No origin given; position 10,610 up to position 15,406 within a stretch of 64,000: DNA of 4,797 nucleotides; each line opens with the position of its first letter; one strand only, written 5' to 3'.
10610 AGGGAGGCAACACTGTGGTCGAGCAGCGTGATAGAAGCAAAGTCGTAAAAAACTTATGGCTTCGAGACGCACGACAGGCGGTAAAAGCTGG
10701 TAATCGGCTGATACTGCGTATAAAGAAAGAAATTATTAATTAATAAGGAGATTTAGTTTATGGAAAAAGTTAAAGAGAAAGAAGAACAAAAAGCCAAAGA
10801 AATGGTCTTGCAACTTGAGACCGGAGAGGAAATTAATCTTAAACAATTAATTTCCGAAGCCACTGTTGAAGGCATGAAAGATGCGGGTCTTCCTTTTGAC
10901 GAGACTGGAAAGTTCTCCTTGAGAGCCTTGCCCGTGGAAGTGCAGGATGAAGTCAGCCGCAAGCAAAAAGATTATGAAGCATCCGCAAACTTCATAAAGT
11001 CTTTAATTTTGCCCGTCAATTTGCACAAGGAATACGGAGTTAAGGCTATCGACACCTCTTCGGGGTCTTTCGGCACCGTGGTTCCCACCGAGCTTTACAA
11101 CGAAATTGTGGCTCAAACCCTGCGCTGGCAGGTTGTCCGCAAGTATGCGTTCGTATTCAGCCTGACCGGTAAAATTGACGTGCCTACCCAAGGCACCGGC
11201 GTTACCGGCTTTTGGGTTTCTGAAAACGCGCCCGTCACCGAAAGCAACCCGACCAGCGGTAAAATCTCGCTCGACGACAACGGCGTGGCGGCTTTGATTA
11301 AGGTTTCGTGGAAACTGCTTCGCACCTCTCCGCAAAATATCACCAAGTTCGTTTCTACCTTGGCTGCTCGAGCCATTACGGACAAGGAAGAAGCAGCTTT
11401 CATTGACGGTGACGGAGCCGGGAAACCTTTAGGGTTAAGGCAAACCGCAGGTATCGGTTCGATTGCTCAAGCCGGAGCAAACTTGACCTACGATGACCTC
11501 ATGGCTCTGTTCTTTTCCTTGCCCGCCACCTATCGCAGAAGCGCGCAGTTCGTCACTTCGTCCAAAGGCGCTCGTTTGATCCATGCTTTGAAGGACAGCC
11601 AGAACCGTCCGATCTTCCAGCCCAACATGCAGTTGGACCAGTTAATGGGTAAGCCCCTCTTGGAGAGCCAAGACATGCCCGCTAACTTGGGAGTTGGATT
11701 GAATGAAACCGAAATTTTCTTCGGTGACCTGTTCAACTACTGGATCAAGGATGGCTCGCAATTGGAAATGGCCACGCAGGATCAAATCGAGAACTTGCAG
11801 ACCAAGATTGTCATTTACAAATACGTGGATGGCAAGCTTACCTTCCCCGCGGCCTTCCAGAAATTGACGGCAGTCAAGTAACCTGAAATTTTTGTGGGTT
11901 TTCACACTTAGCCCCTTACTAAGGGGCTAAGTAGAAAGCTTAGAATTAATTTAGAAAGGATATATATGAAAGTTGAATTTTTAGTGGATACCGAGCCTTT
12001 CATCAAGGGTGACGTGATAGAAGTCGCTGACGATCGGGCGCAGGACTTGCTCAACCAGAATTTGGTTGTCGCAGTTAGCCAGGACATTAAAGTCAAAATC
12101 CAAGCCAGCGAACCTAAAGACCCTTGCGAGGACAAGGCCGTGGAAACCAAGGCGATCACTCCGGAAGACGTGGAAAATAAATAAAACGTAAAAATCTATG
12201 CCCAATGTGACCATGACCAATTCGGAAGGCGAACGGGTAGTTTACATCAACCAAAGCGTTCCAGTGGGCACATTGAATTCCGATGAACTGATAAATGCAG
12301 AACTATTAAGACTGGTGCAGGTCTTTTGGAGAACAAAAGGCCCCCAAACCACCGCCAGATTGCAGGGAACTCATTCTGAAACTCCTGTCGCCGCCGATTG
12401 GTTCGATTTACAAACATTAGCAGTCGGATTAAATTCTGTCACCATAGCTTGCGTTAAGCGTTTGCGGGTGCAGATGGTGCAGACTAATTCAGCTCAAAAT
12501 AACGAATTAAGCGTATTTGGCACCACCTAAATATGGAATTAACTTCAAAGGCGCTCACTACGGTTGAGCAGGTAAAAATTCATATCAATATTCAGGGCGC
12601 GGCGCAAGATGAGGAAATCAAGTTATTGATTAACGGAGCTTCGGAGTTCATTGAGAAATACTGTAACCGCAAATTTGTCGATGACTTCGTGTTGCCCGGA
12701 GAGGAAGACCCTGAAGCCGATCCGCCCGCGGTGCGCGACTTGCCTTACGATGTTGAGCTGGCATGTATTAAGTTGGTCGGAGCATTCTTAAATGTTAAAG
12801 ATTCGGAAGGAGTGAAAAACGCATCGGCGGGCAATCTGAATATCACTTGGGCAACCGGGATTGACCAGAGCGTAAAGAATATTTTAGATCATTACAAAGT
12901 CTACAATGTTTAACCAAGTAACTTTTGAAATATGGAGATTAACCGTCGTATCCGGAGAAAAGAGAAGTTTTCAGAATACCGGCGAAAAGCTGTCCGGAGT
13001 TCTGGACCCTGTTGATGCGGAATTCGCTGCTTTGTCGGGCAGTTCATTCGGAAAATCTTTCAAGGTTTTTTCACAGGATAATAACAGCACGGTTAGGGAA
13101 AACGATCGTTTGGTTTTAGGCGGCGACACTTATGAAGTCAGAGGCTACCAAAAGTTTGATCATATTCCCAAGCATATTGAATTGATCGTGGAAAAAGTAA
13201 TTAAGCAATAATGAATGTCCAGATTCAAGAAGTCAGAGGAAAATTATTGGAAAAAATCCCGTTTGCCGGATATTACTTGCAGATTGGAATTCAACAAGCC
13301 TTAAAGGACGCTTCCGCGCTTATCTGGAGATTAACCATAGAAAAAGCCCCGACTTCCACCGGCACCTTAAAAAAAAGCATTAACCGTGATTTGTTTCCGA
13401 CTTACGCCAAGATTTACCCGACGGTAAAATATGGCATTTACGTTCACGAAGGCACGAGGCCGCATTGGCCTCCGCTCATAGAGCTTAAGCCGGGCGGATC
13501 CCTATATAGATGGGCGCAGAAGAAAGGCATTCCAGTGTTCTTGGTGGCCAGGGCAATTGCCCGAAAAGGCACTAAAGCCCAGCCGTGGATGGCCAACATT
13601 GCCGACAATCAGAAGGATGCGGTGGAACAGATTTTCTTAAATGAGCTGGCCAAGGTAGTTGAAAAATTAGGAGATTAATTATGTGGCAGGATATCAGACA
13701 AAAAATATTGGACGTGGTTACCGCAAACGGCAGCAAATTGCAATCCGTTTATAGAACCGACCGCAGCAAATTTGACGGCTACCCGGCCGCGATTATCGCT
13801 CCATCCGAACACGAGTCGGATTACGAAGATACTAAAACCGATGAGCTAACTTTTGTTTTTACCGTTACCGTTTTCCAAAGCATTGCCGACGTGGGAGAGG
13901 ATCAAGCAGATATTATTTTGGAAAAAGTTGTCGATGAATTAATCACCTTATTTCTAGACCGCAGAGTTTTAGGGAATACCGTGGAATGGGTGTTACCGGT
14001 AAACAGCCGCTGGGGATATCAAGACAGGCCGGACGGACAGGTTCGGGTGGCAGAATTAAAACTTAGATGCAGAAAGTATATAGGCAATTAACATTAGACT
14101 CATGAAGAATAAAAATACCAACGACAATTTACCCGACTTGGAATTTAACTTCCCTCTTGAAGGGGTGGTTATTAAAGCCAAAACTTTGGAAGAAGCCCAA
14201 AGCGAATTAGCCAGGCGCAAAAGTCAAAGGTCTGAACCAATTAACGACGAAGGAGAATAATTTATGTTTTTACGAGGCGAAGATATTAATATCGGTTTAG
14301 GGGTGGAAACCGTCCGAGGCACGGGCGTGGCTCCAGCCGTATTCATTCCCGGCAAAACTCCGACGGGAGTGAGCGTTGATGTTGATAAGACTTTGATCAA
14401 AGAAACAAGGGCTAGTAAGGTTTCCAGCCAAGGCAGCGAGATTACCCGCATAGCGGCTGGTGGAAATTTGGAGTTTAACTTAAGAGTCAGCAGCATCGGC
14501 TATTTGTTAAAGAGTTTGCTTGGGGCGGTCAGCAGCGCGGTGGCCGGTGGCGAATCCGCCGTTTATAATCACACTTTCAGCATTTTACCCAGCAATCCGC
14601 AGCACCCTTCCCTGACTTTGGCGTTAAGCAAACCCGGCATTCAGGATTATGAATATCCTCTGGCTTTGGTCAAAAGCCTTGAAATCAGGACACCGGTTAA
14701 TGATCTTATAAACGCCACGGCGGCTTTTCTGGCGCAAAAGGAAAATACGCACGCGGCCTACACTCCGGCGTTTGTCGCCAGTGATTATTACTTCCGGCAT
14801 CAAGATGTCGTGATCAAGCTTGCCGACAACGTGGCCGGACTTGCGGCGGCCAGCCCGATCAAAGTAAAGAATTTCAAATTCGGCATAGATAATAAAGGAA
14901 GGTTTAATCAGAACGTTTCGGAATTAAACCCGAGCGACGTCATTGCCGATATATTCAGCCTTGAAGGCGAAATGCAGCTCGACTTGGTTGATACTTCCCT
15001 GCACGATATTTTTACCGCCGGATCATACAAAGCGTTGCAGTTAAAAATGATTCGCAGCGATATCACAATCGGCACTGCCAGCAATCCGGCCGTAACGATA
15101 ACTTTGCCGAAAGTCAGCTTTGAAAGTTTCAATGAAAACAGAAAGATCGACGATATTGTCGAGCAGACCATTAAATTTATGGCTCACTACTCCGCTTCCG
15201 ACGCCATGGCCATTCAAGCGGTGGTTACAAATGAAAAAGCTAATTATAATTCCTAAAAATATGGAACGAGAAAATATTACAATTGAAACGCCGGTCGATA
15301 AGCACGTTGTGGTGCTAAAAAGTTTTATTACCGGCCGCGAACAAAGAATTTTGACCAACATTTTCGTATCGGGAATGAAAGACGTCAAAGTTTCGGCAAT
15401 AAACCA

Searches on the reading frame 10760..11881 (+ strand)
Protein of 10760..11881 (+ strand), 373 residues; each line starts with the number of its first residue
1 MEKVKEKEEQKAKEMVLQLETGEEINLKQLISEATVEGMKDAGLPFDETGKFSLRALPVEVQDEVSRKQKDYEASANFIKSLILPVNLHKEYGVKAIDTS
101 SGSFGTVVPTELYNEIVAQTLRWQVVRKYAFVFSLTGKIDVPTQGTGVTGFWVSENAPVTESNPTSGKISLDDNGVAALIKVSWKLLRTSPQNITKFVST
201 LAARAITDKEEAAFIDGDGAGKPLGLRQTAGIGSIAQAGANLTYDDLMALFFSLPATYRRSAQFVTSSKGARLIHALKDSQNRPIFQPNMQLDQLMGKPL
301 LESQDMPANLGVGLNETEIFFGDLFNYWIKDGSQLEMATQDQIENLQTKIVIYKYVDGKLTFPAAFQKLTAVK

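Call 95: search_dna_similar(query=window:10760-11881:+, collection=phages, mode=protein, max_evalue=0.001, max_rows=8)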
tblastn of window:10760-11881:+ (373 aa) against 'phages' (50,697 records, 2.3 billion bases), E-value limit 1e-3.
Records with a match: 505; places in all: 505; records where one place covers at least 80% of the query: 89.
Best place of each record, by identity: <60% 505.
By first word of the organism name: Streptococcus 99; Vibrio 86; Gordonia 43; Burkholderia 32; Klebsiella 21; Lactobacillus 15; Clostridium 13; Ralstonia 13; phage 12; Pseudomonas 10; and 63 more.
By host as written in the record: - 121; Gordonia terrae 3612 42; Burkholderia sp. 19; Klebsiella pneumoniae 12; Streptococcus suis 11; Ralstonia solanacearum 10; Lactobacillus plantarum 8; Clostridium difficile 8; and 202 more.
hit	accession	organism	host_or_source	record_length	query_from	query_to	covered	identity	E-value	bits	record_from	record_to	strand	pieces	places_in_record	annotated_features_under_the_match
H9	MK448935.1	Streptococcus phage Javan424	Streptococcus porcinus Jelinkova_176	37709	18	370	95%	27.7%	2e-28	122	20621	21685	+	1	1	major capsid protein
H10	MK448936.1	Streptococcus phage Javan426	Streptococcus porcinus SRR067676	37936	18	370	95%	27.7%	2e-28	122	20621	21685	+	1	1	major capsid protein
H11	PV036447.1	Anaeroplasmataceae phage NatCom_34063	Anaeroplasmataceae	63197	54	369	85%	30.7%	2e-31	131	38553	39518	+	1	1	major head protein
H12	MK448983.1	Streptococcus phage Javan558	Streptococcus suis D12_PRJNA65469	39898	34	370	90%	28.4%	4e-29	124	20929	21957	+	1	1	major capsid protein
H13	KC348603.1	Streptococcus phage phiD12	Streptococcus suis D12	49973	34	370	90%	28.4%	4e-29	124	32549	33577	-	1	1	putative phage capsid family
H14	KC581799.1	Streptococcus phage phiD12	-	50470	34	370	90%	28.4%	4e-29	124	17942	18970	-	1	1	putative phage capsid family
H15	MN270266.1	Streptococcus phage phi-SsuFJZZ32_rum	Streptococcus suis FJZZ32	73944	34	370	90%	28.4%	4e-29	124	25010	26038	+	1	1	major capsid protein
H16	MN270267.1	Streptococcus phage phi-SsuFJZZ39_rum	Streptococcus suis FJZZ39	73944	34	370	90%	28.4%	4e-29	124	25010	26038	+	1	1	major capsid protein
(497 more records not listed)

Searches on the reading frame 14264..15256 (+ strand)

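Call 91: search_protein_families(library=pfam, proteins=[window:14264-15256:+], max_evalue=0.0001)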
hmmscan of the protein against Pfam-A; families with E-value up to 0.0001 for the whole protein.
window:14264-15256:+ (330 aa): 1 family
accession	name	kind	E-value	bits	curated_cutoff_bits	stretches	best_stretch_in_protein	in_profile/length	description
PF18906.5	Phage_tube_2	-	2e-17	64.1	27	1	5-288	1-247/266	Phage tail tube protein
